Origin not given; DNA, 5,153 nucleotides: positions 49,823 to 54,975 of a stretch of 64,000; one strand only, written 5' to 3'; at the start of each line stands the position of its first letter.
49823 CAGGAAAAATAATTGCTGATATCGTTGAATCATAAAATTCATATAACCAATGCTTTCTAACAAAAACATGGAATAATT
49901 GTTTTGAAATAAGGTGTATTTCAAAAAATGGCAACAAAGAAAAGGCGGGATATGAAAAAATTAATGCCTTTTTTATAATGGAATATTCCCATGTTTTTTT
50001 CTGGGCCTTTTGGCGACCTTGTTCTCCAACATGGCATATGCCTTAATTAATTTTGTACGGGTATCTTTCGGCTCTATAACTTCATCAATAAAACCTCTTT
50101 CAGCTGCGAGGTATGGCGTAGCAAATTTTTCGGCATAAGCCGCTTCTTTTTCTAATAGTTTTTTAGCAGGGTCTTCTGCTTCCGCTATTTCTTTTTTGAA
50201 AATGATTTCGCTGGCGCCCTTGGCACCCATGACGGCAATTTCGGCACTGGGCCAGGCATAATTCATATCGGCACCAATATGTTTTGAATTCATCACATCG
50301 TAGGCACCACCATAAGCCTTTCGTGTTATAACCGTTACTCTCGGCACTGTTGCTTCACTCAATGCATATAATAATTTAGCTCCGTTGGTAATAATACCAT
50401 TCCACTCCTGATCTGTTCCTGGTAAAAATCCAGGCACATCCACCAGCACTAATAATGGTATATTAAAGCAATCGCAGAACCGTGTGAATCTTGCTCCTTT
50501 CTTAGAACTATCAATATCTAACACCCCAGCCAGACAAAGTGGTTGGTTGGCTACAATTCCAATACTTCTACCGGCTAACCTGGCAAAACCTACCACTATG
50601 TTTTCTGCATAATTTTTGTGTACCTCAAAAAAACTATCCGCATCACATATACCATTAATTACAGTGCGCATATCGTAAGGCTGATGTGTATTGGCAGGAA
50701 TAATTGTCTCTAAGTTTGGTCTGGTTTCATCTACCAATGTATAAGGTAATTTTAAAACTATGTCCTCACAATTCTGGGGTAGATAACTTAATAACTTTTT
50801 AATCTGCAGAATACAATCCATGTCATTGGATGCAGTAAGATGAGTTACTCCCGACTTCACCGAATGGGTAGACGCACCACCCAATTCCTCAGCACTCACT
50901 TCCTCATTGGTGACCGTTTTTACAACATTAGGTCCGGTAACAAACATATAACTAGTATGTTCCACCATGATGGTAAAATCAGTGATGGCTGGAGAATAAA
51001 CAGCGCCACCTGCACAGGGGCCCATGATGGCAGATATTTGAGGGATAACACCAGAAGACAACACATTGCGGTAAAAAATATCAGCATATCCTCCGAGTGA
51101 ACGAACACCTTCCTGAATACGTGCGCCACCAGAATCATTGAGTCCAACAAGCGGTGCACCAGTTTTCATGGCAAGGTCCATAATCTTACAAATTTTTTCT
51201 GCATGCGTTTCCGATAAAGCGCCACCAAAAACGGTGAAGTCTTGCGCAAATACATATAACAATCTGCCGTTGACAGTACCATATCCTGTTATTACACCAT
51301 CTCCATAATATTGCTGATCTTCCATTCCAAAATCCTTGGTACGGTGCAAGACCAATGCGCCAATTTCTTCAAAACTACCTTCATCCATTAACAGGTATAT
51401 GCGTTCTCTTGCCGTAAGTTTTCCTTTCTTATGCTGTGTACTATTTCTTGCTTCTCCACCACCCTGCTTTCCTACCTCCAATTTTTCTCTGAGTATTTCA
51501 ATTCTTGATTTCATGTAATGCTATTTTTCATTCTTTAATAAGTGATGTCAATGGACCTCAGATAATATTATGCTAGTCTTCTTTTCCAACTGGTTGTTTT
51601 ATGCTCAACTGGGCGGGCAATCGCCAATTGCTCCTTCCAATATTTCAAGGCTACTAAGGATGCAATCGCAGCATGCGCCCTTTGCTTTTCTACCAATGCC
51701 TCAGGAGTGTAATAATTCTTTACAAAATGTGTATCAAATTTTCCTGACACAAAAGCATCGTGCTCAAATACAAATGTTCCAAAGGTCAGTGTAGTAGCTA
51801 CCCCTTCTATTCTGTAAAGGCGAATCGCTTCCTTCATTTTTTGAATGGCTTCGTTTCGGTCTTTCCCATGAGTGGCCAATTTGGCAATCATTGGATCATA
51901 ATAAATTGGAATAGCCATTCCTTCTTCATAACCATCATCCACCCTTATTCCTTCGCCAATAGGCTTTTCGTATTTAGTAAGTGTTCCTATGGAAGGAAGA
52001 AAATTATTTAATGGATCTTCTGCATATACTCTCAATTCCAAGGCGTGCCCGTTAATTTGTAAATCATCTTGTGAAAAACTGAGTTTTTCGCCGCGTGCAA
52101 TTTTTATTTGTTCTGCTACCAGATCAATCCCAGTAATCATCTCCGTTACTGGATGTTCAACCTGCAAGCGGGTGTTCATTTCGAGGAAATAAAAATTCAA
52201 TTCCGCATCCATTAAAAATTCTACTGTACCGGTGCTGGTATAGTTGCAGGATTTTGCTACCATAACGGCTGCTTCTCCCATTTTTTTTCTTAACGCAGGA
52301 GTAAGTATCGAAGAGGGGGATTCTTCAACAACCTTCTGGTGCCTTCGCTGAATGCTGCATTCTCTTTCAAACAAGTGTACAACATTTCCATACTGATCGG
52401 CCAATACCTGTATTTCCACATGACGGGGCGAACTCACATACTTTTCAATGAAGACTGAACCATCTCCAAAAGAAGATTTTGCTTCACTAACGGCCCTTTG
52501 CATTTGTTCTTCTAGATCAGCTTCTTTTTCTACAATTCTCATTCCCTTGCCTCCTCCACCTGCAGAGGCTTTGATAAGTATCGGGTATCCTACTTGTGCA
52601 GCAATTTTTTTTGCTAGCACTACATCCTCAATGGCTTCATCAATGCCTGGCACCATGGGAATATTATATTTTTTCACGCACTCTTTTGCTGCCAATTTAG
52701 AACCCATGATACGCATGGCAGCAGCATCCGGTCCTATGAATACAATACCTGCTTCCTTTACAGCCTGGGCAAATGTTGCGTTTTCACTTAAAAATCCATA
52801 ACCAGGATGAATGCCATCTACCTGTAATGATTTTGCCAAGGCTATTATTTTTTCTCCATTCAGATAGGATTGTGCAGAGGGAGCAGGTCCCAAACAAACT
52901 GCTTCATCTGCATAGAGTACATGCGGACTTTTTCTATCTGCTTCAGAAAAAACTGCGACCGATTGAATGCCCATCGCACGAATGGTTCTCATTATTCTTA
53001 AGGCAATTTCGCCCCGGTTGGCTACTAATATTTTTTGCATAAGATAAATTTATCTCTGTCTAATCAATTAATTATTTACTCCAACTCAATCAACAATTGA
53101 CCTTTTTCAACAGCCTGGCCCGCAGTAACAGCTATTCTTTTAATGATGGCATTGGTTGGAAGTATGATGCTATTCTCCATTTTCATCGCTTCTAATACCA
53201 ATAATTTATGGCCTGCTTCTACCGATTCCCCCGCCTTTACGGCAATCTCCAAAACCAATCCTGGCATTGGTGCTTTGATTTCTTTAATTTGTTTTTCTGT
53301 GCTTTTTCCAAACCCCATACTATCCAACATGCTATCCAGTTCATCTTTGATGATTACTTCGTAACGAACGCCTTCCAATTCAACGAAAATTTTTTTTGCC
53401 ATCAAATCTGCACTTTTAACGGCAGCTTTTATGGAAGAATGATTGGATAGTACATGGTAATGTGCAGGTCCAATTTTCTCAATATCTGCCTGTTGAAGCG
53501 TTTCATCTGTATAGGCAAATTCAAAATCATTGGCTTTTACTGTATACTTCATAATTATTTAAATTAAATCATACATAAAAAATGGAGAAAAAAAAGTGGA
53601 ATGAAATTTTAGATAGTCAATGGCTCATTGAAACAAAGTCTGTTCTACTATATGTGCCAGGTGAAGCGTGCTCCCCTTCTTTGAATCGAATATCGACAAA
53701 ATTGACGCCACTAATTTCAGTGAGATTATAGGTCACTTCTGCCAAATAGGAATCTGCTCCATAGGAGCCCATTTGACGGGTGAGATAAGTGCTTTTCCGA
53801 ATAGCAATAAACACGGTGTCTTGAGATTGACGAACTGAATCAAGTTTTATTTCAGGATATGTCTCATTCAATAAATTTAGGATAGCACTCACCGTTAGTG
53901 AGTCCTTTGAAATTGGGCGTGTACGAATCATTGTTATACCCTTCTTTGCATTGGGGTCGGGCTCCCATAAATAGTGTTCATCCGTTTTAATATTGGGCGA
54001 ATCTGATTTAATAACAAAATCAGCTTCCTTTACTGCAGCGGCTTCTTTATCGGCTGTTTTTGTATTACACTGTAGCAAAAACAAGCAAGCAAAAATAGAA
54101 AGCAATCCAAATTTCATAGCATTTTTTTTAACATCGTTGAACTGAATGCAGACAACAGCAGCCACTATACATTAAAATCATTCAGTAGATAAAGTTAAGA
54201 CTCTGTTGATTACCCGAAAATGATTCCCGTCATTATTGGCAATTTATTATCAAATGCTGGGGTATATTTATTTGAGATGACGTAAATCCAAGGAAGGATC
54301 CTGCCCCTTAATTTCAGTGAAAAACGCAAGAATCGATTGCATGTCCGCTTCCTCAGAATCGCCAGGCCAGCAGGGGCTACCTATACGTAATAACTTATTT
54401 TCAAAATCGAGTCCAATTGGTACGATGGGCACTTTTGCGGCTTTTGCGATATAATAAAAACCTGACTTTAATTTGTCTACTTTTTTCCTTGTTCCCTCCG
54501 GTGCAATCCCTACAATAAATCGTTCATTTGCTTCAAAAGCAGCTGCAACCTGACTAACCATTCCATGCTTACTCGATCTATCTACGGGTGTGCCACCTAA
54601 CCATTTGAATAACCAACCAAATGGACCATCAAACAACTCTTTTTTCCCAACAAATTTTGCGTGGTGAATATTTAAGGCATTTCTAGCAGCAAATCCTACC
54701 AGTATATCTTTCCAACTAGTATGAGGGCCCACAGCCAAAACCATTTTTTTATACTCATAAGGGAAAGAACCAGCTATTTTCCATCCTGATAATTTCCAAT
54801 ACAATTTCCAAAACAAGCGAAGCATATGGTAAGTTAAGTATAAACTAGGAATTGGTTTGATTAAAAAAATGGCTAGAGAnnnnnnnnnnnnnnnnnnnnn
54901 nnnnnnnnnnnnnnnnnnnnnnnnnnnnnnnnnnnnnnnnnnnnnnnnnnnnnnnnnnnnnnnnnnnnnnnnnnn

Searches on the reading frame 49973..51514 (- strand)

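Call 29: search_protein_families(library=ncbifam, proteins=[window:49973-51514:-], max_evalue=0.00001)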
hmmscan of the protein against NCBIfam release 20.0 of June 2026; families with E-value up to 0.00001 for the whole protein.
window:49973-51514:- (513 aa): 9 families
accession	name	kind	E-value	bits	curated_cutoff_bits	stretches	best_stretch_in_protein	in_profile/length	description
TIGR01117.1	mmdA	subfamily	1.8e-234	779.2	998.8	1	4-513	2-512/512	methylmalonyl-CoA decarboxylase subunit alpha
TIGR00515.1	accD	equivalog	1e-21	77.6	317.45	1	32-205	56-242/285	acetyl-CoA carboxylase, carboxyltransferase subunit beta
NF005530.0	PRK07189.1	equivalog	6.9e-18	64.8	228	1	32-201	15-192/303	biotin-independent malonate decarboxylase subunit beta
TIGR03133.1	malonate_beta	equivalog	1.3e-17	64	278.15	1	33-202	6-183/274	biotin-independent malonate decarboxylase subunit beta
NF041504.1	AccA_sub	subfamily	7.9e-12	45.1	300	1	306-413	41-157/257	carboxyltransferase subunit alpha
NF004344.0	PRK05724.1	equivalog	4e-11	42.7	357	1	336-453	136-248/319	acetyl-CoA carboxylase carboxyltransferase subunit alpha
TIGR00513.1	accA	equivalog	4.8e-09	36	319.3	1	330-441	130-237/321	acetyl-CoA carboxylase carboxyl transferase subunit alpha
TIGR03134.1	malonate_gamma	equivalog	8.9e-07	28.6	237.15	1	284-452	4-182/258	biotin-independent malonate decarboxylase subunit gamma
NF008971.0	PRK12319.1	equivalog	3.7e-06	26.7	406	0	106-193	85-173/256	acetyl-CoA carboxylase carboxyl transferase subunit alpha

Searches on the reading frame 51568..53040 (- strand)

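Call 29: search_protein_families(library=ncbifam, proteins=[window:51568-53040:-], max_evalue=0.00001)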
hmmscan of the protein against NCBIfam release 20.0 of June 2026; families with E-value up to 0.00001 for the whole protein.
window:51568-53040:- (490 aa): 29 families (the best 25 are shown)
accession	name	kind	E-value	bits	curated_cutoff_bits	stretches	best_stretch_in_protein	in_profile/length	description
NF006406.0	PRK08654.1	equivalog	9.9e-197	654.3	739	1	2-479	3-483/499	acetyl-CoA carboxylase biotin carboxylase subunit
NF006367.0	PRK08591.1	subfamily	3.5e-193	642.4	597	1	1-445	2-446/451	acetyl-CoA carboxylase biotin carboxylase subunit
TIGR00514.1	accC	equivalog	1.1e-187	624.4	626.5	1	1-443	2-444/449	acetyl-CoA carboxylase biotin carboxylase subunit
NF009554.0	PRK12999.1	equivalog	5.8e-184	613.9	965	1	1-455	5-465/1147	pyruvate carboxylase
NF004085.0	PRK05586.1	equivalog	1e-178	594.9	723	1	1-443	2-444/448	acetyl-CoA carboxylase biotin carboxylase subunit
NF009471.0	PRK12833.1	equivalog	1.4e-169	564.6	686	1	2-454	6-458/467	acetyl-CoA carboxylase biotin carboxylase subunit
TIGR01235.1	pyruv_carbox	equivalog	2.1e-166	555.4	1114.45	1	3-448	1-454/1143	pyruvate carboxylase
NF005525.0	PRK07178.1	equivalog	2.4e-165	550.7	768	1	1-460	2-462/471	acetyl-CoA carboxylase biotin carboxylase subunit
NF006286.0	PRK08462.1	equivalog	2.8e-162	540.6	740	1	1-442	4-443/445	acetyl-CoA carboxylase biotin carboxylase subunit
TIGR02712.1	urea_carbox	equivalog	1.5e-158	529.6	1303.85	1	2-452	2-451/1201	urea carboxylase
NF006287.0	PRK08463.1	equivalog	3.1e-152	507.7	775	1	1-444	2-445/479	acetyl-CoA carboxylase subunit A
TIGR01369.1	CPSaseII_lrg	equivalog_domain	3.9e-18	64.5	1027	1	89-352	644-905/1052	carbamoyl-phosphate synthase (glutamine-hydrolyzing) large subunit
NF003671.0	PRK05294.1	equivalog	1.3e-15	56.1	599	1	88-324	640-870/1058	carbamoyl-phosphate synthase large subunit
TIGR01205.1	D_ala_D_alaTIGR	subfamily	4e-14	52.3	245.65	1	85-290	77-285/318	D-alanine--D-alanine ligase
NF002378.0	PRK01372.1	subfamily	8.3e-14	51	243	1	86-290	72-269/305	D-alanine--D-alanine ligase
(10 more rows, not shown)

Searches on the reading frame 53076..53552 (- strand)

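Call 29: search_protein_families(library=ncbifam, proteins=[window:53076-53552:-], max_evalue=0.00001)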
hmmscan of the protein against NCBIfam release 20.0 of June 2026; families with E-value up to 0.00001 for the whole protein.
window:53076-53552:- (158 aa): 18 families
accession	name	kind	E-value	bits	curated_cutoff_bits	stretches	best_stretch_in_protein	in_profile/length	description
NF009554.0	PRK12999.1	equivalog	5.7e-21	74.1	965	1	46-158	1035-1146/1147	pyruvate carboxylase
NF004173.0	PRK05641.1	equivalog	1.9e-20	73.9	199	1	91-157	86-152/153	putative acetyl-CoA carboxylase biotin carboxyl carrier protein subunit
NF006761.0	PRK09282.1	domain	1e-19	70.5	402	1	24-158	459-590/591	pyruvate carboxylase subunit B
TIGR01235.1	pyruv_carbox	equivalog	5e-19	67.3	1114.45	1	51-158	1037-1143/1143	pyruvate carboxylase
NF005117.0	PRK06549.1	equivalog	7.1e-17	62.2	159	1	90-156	62-128/130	acetyl-CoA carboxylase biotin carboxyl carrier protein subunit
NF047903.1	MmDecMmdC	equivalog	8.1e-17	61.9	200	1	91-156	65-130/132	methylmalonyl-CoA decarboxylase subunit gamma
NF010643.0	PRK14040.1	subfamily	1e-16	60.5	892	1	3-157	482-594/595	oxaloacetate decarboxylase subunit alpha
TIGR01108.1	oadA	equivalog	2.4e-16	59.3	756.5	1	37-154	456-582/582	sodium-extruding oxaloacetate decarboxylase subunit alpha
NF006079.0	PRK08225.1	equivalog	1.3e-13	50.7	95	1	90-158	2-70/70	acetyl-CoA carboxylase biotin carboxyl carrier protein subunit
NF004547.1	PRK05889.1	equivalog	2.2e-12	47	75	1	90-155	3-68/71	biotin/lipoyl-binding carrier protein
NF010645.0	PRK14042.1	equivalog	2.6e-12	46.3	1182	1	53-158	490-594/596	pyruvate carboxylase subunit B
TIGR02712.1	urea_carbox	equivalog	1.7e-11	42.6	1303.85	1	82-157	1125-1200/1201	urea carboxylase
TIGR01843.1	type_I_hlyD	subfamily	2.9e-10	39.7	208.65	0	86-126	40-80/422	HlyD family type I secretion periplasmic adaptor subunit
TIGR00531.1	BCCP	equivalog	1.8e-08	35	115.2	1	104-157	101-154/156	acetyl-CoA carboxylase biotin carboxyl carrier protein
TIGR01730.1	RND_mfp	subfamily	5.4e-07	28.9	94.9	0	87-125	24-62/322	efflux RND transporter periplasmic adaptor subunit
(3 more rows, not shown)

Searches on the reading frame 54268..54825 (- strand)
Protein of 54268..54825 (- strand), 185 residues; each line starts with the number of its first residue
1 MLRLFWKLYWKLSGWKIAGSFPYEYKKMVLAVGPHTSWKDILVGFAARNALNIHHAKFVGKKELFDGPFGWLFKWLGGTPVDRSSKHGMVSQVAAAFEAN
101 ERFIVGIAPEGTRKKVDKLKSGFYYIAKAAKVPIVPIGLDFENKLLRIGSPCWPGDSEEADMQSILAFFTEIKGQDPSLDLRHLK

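Call 29: search_protein_families(library=ncbifam, proteins=[window:54268-54825:-], max_evalue=0.00001)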
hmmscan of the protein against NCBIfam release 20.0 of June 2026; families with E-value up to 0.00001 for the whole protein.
window:54268-54825:- (185 aa): 3 families
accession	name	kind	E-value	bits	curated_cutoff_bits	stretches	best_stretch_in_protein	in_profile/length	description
TIGR00530.1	AGP_acyltrn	subfamily_domain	7.2e-16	58.1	102.95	1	22-138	11-128/130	1-acylglycerol-3-phosphate O-acyltransferase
NF006386.0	PRK08633.1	equivalog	8.1e-08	30.4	1221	1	26-139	440-551/1147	acyl-[ACP]--phospholipid O-acyltransferase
NF011593.0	PRK15018.1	equivalog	3.9e-06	26.8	501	1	57-139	91-179/245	1-acylglycerol-3-phosphate O-acyltransferase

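Call 72: find_related_loci(query=window:54268-54825:-, collection=genome_contigs, flank=10000)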
Query window:54268-54825:- (185 aa) in genome_contigs; peptide patterns used: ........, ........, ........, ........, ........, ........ (x = any residue, [..] = any of these).
155 stretches matched a pattern; 10 encode a relative of the query (tblastn E <= 1e-3); 10 distinct loci.
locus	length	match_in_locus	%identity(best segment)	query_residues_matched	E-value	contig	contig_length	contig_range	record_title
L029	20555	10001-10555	89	1-185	2e-112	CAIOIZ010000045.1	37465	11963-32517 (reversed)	MAG: uncultured Bacteroidetes bacterium isolate Ja2_bin-0877 genome assembly, contig: bin-0877:045/165, whole genome sho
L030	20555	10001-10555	70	1-185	2e-85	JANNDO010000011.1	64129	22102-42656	MAG: Chitinophagaceae bacterium isolate OTE_75_metabat_63 OTE_75_k141_2512229, whole genome shotgun sequence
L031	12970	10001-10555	69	1-185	6e-85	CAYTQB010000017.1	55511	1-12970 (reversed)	MAG TPA_asm: uncultured Ferruginibacter sp. isolate SRP173033_co1_252 genome assembly, contig: NODE_743_length_55511_cov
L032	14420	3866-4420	67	1-185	1e-83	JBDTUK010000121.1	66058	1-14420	MAG: Ferruginibacter sp. isolate cluster3_bin.42 NODE_921_length_66058_cov_9.037332, whole genome shotgun sequence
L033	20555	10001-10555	65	1-185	2e-82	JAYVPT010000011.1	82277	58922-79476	MAG: Ferruginibacter sp. isolate GL72_DN_metabinner_8 GL72_DN_metabinner_8_10, whole genome shotgun sequence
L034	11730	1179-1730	54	1-184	2e-63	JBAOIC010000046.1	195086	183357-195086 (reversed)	MAG: Chitinophagaceae bacterium isolate AS_Ams2_Bin33 np2-np3_contig_5594, whole genome shotgun sequence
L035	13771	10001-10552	51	1-184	9e-62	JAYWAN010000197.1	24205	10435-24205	MAG: Chitinophagaceae bacterium isolate GL92_UP_metabinner_9_sub GL92_UP_metabinner_9_sub_196, whole genome shotgun sequ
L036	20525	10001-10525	39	1-177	4e-33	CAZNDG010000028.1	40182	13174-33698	MAG TPA_asm: uncultured Syntrophus sp. isolate binchicken_co27_459 genome assembly, contig: NODE_1704_length_40182_cov_1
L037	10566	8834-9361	40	1-178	2e-32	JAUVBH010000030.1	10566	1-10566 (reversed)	MAG: Thermoplasmatota archaeon isolate CSMAG_240 CSMAG_240_k127_4998883_length_10566_cov_7.0000, whole genome shotgun se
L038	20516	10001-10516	41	7-178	6e-32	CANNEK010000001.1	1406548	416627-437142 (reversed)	uncultured Kordiimonas sp. isolate 199-3Z.fasta genome assembly, contig: NODE_1, whole genome shotgun sequence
